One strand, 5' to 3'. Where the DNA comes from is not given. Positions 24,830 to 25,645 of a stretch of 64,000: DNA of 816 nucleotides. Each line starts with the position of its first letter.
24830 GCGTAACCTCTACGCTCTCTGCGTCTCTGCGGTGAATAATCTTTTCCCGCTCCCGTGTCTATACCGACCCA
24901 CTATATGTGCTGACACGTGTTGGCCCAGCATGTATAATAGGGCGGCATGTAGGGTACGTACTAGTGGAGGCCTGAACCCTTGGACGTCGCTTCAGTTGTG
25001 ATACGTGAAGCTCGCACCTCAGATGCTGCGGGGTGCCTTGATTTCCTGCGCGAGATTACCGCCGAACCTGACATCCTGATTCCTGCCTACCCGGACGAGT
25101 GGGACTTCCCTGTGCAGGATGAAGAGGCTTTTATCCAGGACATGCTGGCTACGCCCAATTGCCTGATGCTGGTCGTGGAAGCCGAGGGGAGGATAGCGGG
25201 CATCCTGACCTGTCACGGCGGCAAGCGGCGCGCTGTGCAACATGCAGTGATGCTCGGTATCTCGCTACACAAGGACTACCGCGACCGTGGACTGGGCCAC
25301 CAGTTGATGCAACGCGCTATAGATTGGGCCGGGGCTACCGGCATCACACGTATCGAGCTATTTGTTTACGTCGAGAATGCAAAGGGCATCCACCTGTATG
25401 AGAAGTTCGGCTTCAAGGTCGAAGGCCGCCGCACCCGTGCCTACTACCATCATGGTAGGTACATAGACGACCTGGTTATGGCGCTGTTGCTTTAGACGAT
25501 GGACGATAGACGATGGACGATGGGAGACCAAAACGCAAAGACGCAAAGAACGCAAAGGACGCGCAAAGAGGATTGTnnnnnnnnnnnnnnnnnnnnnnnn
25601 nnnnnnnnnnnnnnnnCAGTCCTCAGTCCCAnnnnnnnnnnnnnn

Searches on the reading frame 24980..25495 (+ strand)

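Call 45: search_protein_families(library=pfam, proteins=[window:24980-25495:+], max_evalue=0.001)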
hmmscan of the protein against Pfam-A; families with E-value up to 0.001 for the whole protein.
window:24980-25495:+ (171 aa): 7 families
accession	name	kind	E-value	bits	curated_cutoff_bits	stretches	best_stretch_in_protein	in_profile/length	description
PF00583.31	Acetyltransf_1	-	1.3e-21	77.5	20.7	1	32-145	7-116/116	Acetyltransferase (GNAT) family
PF13508.13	Acetyltransf_7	-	2.1e-14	54.1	27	1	60-147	2-84/84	Acetyltransferase (GNAT) domain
PF13420.13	Acetyltransf_4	-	1e-13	52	24.3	1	45-165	34-154/155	Acetyltransferase (GNAT) domain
PF13302.13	Acetyltransf_3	-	8.2e-11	43.2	25.4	1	7-146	3-138/138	Acetyltransferase (GNAT) domain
PF13673.13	Acetyltransf_10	-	3.1e-09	37.3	23.6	1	49-152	20-114/128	Acetyltransferase (GNAT) domain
PF13480.13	Acetyltransf_6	-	1.5e-05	25.6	22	1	39-129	46-136/143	Acetyltransferase (GNAT) domain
PF08445.16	FR47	-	1.9e-05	25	22.1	1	88-148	21-80/86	FR47-like protein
